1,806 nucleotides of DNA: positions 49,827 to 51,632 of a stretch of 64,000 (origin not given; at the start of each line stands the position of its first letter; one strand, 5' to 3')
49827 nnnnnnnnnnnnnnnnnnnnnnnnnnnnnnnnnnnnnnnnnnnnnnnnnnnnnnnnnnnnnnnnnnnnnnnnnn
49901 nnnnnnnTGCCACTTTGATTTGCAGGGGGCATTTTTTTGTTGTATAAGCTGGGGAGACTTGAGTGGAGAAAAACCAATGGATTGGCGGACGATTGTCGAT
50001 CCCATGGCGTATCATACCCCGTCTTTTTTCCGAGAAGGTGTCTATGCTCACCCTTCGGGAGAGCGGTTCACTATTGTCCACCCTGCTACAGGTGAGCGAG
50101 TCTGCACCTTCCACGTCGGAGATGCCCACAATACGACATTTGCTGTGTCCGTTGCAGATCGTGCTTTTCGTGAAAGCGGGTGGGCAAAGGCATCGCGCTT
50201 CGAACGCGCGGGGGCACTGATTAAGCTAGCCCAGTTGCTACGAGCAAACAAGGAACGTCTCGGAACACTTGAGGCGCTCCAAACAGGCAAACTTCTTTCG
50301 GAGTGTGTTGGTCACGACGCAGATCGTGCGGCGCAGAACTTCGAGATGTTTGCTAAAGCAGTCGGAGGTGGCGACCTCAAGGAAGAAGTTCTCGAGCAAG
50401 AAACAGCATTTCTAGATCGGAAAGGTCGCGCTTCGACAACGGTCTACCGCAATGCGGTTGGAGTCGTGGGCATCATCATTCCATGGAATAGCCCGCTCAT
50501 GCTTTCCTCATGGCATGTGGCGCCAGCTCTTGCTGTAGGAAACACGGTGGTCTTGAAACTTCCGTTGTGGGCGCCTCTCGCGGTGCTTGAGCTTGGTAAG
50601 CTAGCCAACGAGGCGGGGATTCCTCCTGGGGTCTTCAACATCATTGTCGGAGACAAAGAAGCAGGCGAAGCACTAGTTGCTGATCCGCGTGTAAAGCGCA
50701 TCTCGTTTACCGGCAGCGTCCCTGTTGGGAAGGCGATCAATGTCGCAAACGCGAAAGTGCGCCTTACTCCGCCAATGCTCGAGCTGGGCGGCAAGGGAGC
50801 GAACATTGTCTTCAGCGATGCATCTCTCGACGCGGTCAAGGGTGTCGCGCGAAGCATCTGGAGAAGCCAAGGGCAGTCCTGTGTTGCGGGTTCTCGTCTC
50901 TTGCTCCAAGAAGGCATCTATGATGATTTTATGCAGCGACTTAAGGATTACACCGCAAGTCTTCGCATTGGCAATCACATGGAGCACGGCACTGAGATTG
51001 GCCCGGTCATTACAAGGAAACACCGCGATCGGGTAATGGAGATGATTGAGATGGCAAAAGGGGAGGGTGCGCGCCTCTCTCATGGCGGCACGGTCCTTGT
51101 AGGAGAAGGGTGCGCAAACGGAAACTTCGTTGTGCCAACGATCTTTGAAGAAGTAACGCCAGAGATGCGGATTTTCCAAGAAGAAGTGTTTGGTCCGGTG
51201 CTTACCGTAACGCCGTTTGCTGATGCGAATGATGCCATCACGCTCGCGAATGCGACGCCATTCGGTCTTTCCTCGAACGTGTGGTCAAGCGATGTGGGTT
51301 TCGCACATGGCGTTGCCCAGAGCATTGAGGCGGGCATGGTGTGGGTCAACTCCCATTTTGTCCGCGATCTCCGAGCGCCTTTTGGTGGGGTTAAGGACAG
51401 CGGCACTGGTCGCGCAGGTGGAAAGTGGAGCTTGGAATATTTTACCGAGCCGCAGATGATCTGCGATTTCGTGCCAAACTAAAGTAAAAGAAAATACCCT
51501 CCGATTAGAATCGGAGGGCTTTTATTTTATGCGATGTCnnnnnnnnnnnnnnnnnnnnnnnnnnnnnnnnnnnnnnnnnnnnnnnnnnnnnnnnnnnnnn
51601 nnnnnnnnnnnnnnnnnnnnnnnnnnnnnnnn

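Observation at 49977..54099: GC-rich block of catabolic-type enzymes unusual for a reduced genome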

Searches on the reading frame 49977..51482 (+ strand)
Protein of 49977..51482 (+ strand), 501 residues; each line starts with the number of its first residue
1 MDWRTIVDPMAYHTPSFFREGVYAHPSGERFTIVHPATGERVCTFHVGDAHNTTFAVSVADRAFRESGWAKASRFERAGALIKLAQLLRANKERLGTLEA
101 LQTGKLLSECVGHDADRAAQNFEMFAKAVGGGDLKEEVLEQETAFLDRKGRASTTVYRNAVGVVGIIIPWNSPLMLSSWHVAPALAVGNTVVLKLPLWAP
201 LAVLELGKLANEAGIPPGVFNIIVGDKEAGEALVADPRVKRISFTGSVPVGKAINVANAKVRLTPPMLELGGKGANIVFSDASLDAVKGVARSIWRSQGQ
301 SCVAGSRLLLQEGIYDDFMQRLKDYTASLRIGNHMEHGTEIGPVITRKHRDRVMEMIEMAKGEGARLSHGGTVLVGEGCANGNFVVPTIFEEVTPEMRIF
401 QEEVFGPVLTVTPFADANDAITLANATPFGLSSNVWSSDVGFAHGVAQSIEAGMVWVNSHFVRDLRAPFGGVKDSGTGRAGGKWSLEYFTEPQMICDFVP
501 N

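Call 3: search_protein_families(library=pfam, proteins=[window:49977-51482:+], max_evalue=0.01)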
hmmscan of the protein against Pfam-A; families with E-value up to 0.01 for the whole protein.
window:49977-51482:+ (501 aa): 1 family
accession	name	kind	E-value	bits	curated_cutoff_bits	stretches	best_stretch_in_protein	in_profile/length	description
PF00171.27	Aldedh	-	1.4e-149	499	23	1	26-494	4-460/461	Aldehyde dehydrogenase family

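Call 4: search_protein_families(library=ncbifam, proteins=[window:49977-51482:+], max_evalue=0.01)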
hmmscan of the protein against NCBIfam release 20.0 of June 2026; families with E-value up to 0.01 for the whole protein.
window:49977-51482:+ (501 aa): 40 families (the best 25 are shown)
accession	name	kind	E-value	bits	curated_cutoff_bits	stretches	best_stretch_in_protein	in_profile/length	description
TIGR02299.1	HpaE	equivalog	1.8e-135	452.3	638.35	1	26-496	13-475/488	5-carboxymethyl-2-hydroxymuconate semialdehyde dehydrogenase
TIGR01804.1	BADH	equivalog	9.6e-123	410.1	668.6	1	26-491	10-465/467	betaine-aldehyde dehydrogenase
TIGR03216.1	OH_muco_semi_DH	equivalog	2.9e-119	398.8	693.25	1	18-496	4-478/481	2-hydroxymuconic semialdehyde dehydrogenase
NF045735.1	PaDhStyDPseudo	equivalog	2.9e-115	385.7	850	1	25-496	14-480/483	phenylacetaldehyde dehydrogenase StyD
NF010000.0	PRK13473.1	subfamily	3.3e-115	385.4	615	1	19-493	7-468/475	aminobutyraldehyde dehydrogenase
NF009725.0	PRK13252.1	equivalog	5.9e-114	381.2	593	1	20-492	12-474/488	betaine-aldehyde dehydrogenase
NF045736.1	PaDhStyDRhodo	equivalog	1.1e-107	360.6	800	1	17-492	5-472/479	phenylacetaldehyde dehydrogenase StyD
NF007352.0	PRK09847.1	equivalog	3.6e-98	329.2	850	1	17-494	22-488/495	aldehyde dehydrogenase PuuC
TIGR01780.1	SSADH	subfamily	2.6e-97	326.5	646.35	1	34-491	2-446/448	succinate-semialdehyde dehydrogenase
NF050026.1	AcaldDHExaC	equivalog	3.1e-96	323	900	1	18-490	19-486/503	acetaldehyde dehydrogenase ExaC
NF006916.0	PRK09407.1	equivalog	8.2e-92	308.5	521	1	27-496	32-491/526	succinic semialdehyde dehydrogenase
NF052305.1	DioxValDhHalo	equivalog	2e-91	307.3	750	1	26-493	17-477/483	2,5-dioxovalerate dehydrogenase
TIGR03374.1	ABALDH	equivalog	6.5e-90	302.2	909.3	1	20-490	7-464/472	aminobutyraldehyde dehydrogenase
NF042993.1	AlphKGSA_gudD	equivalog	1.1e-89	301.4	770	1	27-491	17-474/481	alpha-ketoglutaric semialdehyde dehydrogenase GucD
TIGR04284.1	aldehy_Rv0768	hypoth_equivalog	2.4e-87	293.9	775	1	21-496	7-477/480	aldehyde dehydrogenase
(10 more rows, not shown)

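Call 24: search_solved_structures(query=window:49977-51482:+, max_evalue=1e-60, show_alignments=0)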
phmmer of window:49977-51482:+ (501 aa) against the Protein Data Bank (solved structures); distinct sequences matched with E-value up to 1e-60: 140 (the best 60 are shown).
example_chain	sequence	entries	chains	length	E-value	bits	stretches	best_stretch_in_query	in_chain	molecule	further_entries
4o5h_A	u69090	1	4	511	2e-101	343.3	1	26-495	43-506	Phenylacetaldehyde dehydrogenase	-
2d4e_A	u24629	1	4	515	5.1e-100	338.6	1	24-495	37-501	5-carboxymethyl-2-hydroxymuconate semialdehyde dehydrogenase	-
4o6r_A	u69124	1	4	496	2.5e-99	336.3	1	31-495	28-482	Aldehyde Dehydrogenase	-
4qyj_A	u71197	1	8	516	5.5e-95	322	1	26-493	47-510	Aldehyde dehydrogenase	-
4go4_A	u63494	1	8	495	3.8e-93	316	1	27-494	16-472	Putative gamma-hydroxymuconic semialdehyde dehydrogenase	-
4go3_A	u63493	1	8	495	3.8e-93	316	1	27-494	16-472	Putative gamma-hydroxymuconic semialdehyde dehydrogenase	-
5abm_A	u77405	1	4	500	4.6e-93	315.7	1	13-495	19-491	RETINAL DEHYDROGENASE 1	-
1bxs_A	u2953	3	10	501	4.6e-93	315.7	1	13-495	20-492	ALDEHYDE DEHYDROGENASE | RETINAL DEHYDROGENASE 1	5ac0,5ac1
7yob_A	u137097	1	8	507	2.2e-92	313.5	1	8-495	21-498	Aldehyde dehydrogenase 1A1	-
4a0m_A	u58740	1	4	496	6.9e-92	311.8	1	17-492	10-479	BETAINE ALDEHYDE DEHYDROGENASE, CHLOROPLASTIC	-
4v3f_A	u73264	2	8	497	6.9e-92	311.8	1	17-492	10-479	BETAINE ALDEHYDE DEHYDROGENASE, CHLOROPLASTIC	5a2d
4i1w_A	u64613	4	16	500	4.5e-91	309.1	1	26-496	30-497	2-aminomuconate 6-semialdehyde dehydrogenase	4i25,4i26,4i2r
4wb9_A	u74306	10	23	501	5.1e-91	309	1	11-495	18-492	Retinal dehydrogenase 1 | Aldehyde dehydrogenase 1A1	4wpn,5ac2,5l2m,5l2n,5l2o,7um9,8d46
4npi_A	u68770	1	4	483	6.1e-91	308.7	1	27-496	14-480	2-aminomuconate 6-semialdehyde dehydrogenase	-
8pvh_A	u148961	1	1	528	6.2e-91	308.7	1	11-495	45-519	Aldehyde dehydrogenase 1A1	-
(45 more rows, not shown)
